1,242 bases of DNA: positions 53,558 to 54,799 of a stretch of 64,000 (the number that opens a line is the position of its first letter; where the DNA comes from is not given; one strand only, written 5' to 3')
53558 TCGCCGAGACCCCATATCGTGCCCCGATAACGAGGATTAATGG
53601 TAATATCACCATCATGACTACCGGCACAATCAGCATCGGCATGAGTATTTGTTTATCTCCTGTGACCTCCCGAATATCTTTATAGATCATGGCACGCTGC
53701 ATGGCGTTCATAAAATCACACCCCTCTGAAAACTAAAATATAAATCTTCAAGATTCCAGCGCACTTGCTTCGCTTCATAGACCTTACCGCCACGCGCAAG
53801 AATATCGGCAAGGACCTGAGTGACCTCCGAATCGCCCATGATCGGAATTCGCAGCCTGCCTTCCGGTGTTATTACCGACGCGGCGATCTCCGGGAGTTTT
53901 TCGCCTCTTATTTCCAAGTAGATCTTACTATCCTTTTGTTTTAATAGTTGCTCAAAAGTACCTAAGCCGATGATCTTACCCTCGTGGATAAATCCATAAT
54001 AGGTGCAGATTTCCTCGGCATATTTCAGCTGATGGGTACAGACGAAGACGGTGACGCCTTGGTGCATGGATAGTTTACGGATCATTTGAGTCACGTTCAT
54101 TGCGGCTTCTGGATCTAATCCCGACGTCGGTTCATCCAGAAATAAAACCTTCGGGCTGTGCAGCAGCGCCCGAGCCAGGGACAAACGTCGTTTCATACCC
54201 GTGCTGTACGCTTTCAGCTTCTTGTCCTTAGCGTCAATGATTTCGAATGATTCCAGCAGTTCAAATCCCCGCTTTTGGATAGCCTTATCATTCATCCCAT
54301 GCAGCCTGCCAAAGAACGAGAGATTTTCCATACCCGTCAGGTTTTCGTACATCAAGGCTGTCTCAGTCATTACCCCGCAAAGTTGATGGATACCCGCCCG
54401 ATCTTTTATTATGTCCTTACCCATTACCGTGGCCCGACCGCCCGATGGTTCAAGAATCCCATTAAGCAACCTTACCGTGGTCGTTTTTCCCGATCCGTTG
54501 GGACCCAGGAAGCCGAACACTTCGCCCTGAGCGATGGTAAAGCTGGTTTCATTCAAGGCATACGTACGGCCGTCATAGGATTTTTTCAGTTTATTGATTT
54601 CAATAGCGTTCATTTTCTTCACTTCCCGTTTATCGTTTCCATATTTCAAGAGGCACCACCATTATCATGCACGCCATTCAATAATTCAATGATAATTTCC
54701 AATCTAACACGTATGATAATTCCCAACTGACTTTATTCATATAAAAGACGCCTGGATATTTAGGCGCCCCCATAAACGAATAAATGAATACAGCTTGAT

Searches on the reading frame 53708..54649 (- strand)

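Call 82: search_protein_families(library=pfam, proteins=[window:53708-54649:-], max_evalue=0.001)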
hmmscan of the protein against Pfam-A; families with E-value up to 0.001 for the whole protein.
window:53708-54649:- (313 aa): 5 families
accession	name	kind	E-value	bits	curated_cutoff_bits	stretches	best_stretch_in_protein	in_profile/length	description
PF00005.33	ABC_tran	-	1.6e-27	97.2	25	1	32-176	1-137/137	ABC transporter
PF13304.12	AAA_21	-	4e-12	47.3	27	1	148-207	238-299/304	AAA domain, putative AbiEii toxin, Type IV TA system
PF13166.12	AAA_13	-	1.8e-05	24.1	36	0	164-214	525-577/713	AAA domain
PF02463.25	SMC_N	-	0.00035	20.5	40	0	168-222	161-213/220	RecF/RecN/SMC N terminal domain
PF13175.12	AAA_15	-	0.00093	19.3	32.1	0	136-206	289-369/374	AAA ATPase domain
